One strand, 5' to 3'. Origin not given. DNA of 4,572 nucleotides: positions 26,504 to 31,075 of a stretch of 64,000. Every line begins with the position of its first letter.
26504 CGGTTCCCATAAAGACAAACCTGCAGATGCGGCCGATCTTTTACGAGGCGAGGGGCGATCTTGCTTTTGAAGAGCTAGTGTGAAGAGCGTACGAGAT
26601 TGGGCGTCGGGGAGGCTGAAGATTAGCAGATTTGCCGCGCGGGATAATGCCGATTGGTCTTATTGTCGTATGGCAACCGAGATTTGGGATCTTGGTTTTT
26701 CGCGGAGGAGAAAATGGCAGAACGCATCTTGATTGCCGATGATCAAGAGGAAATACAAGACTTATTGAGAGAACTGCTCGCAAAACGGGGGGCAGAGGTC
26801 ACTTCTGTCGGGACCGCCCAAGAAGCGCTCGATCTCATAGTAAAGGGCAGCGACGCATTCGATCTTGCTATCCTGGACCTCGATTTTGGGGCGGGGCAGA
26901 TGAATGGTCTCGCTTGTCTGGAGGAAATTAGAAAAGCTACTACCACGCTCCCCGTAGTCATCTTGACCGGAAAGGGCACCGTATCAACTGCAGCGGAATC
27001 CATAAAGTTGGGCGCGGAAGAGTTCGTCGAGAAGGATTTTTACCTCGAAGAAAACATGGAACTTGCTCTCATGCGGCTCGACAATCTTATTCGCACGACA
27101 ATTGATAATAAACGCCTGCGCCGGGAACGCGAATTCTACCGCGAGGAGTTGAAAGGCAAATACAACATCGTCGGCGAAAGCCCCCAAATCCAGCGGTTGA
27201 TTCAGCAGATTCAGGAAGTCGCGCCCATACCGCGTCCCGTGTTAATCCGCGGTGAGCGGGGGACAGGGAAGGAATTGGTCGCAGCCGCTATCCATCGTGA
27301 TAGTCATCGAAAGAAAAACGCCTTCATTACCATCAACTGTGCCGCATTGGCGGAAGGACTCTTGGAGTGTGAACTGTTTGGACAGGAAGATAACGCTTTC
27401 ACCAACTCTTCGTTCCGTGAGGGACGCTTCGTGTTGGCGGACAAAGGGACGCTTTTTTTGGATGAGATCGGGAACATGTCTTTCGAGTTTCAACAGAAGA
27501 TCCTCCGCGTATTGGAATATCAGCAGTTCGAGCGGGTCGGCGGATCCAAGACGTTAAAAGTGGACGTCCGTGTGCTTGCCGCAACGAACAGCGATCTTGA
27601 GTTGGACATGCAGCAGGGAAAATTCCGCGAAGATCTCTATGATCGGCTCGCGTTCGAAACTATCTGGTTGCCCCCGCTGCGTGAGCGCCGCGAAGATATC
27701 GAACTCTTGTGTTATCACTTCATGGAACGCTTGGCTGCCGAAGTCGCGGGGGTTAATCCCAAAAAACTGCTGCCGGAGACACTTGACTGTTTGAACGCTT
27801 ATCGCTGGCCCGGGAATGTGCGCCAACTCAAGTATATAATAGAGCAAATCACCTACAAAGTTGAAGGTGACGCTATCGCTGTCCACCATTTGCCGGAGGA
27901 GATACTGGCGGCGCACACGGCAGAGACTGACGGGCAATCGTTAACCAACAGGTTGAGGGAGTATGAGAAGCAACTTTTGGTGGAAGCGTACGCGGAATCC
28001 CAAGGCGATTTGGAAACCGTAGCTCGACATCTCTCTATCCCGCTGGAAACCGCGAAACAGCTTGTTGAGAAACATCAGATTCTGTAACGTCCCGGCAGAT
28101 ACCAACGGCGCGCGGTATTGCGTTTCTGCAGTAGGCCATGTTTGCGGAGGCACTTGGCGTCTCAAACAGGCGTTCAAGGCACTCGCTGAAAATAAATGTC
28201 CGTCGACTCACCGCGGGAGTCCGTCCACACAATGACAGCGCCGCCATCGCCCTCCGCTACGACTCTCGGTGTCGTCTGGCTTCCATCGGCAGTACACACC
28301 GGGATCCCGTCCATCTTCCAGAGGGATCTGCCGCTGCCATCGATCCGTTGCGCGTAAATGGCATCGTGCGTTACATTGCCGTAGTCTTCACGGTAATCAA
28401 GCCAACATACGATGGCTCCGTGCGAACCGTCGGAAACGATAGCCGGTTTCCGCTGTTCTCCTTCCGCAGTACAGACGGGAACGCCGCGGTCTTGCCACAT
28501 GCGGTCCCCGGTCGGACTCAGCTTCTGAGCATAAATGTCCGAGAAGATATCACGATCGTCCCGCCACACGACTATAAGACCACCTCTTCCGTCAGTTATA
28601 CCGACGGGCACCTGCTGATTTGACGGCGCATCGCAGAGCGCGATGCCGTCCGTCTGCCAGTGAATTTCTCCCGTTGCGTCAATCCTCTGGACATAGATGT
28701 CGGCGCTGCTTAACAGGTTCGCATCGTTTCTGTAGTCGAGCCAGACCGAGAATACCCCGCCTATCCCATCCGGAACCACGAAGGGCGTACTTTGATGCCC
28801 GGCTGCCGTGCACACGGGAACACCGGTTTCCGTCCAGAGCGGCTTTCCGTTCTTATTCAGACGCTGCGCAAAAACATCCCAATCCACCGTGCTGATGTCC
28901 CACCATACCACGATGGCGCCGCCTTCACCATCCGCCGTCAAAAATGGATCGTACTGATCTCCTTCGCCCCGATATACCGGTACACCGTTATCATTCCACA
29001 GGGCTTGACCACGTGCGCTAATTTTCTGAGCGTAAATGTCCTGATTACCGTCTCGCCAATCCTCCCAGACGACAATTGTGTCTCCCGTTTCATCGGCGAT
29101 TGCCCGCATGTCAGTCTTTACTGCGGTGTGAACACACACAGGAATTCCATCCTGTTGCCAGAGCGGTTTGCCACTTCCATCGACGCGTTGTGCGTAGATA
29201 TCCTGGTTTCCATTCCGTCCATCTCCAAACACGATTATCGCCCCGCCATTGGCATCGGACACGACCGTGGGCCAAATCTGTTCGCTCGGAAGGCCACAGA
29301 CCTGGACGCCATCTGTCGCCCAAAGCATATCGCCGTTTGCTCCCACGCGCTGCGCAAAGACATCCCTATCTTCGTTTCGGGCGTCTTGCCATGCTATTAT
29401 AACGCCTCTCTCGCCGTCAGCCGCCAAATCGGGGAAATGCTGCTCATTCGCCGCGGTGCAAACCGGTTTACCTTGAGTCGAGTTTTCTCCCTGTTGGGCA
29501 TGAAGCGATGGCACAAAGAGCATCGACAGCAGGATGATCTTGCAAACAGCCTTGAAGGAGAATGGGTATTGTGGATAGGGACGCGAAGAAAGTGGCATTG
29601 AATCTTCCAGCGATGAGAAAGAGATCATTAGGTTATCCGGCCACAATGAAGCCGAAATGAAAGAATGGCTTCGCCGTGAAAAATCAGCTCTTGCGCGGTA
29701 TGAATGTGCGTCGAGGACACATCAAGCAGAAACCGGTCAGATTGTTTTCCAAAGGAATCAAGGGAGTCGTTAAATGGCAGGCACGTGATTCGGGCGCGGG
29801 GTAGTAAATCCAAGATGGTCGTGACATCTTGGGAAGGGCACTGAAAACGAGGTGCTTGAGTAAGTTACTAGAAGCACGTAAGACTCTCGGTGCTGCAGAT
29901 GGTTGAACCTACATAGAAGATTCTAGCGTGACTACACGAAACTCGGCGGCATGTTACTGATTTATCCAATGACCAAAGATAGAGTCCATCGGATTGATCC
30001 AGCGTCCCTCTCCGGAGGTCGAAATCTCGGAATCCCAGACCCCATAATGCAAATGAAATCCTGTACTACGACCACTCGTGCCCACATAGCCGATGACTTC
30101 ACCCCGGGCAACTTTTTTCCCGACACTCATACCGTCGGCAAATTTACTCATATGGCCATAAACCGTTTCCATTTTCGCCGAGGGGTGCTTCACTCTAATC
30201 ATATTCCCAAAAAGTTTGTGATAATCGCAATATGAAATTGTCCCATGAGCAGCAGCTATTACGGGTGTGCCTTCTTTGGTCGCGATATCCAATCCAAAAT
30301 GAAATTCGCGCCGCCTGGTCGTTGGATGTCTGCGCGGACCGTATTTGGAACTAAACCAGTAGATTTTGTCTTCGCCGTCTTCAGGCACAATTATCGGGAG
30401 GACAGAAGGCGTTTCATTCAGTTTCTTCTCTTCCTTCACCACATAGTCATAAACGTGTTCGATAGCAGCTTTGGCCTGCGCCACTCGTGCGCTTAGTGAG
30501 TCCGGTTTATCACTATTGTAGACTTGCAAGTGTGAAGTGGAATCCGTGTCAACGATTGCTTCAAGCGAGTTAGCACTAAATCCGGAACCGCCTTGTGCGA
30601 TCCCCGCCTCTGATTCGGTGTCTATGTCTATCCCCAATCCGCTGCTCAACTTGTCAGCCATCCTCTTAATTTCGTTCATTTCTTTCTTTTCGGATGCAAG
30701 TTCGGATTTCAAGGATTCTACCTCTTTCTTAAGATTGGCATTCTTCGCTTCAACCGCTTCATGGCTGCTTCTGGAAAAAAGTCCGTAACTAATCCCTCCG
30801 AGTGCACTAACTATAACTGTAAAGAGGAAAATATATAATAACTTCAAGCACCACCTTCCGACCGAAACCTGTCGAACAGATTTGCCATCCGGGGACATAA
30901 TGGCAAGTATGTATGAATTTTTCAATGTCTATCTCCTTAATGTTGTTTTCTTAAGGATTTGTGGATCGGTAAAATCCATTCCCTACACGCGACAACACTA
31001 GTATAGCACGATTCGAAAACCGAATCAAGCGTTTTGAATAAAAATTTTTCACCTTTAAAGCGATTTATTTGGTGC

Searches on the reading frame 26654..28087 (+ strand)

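Call 9: search_protein_families(library=pfam, proteins=[window:26654-28087:+], max_evalue=0.001)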
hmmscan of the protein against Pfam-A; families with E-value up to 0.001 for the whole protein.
window:26654-28087:+ (477 aa): 8 families
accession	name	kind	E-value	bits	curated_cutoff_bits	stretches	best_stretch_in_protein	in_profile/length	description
PF00158.32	Sigma54_activat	-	2.7e-61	206.6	20.2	1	172-334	1-164/168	Sigma-54 interaction domain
PF25601.1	AAA_lid_14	-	1e-23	83.4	27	1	343-427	1-84/87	AAA+ ATPase lid domain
PF00072.30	Response_reg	-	5.3e-21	75.3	30.2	1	25-133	1-105/111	Response regulator receiver domain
PF14532.12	Sigma54_activ_2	-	2.2e-18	67.3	25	1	173-342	1-138/138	Sigma-54 interaction domain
PF00493.29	MCM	-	5.8e-07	29.3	23.3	1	196-314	60-174/224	MCM P-loop domain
PF13191.12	AAA_16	-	3.2e-05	24.9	32.6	1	173-256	3-93/167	AAA ATPase domain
PF07728.20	AAA_5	-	4.9e-05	23.8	22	1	195-331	1-138/139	AAA domain (dynein-related subfamily)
PF00004.35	AAA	-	0.00084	20.2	21.2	0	196-318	1-115/131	ATPase family associated with various cellular activities (AAA)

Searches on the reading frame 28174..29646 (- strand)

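Call 9: search_protein_families(library=pfam, proteins=[window:28174-29646:-], max_evalue=0.001)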
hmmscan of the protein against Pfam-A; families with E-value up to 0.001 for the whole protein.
window:28174-29646:- (490 aa): 0 families

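Call 35: search_protein_families(library=ncbifam, proteins=[window:28174-29646:-], max_evalue=0.001)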
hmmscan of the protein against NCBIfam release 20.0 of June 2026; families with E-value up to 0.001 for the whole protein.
window:28174-29646:- (490 aa): 1 family
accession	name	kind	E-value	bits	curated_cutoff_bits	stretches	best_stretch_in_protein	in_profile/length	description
TIGR04275.1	beta_prop_Msarc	repeat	5.5e-17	61.2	85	1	190-206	19-35/40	beta-propeller repeat protein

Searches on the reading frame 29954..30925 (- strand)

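Call 9: search_protein_families(library=pfam, proteins=[window:29954-30925:-], max_evalue=0.001)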
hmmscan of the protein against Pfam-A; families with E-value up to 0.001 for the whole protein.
window:29954-30925:- (323 aa): 1 family
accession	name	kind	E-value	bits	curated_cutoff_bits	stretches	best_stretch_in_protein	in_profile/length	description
PF01551.29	Peptidase_M23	-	5e-26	91.2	28.7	1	208-299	2-90/96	Peptidase family M23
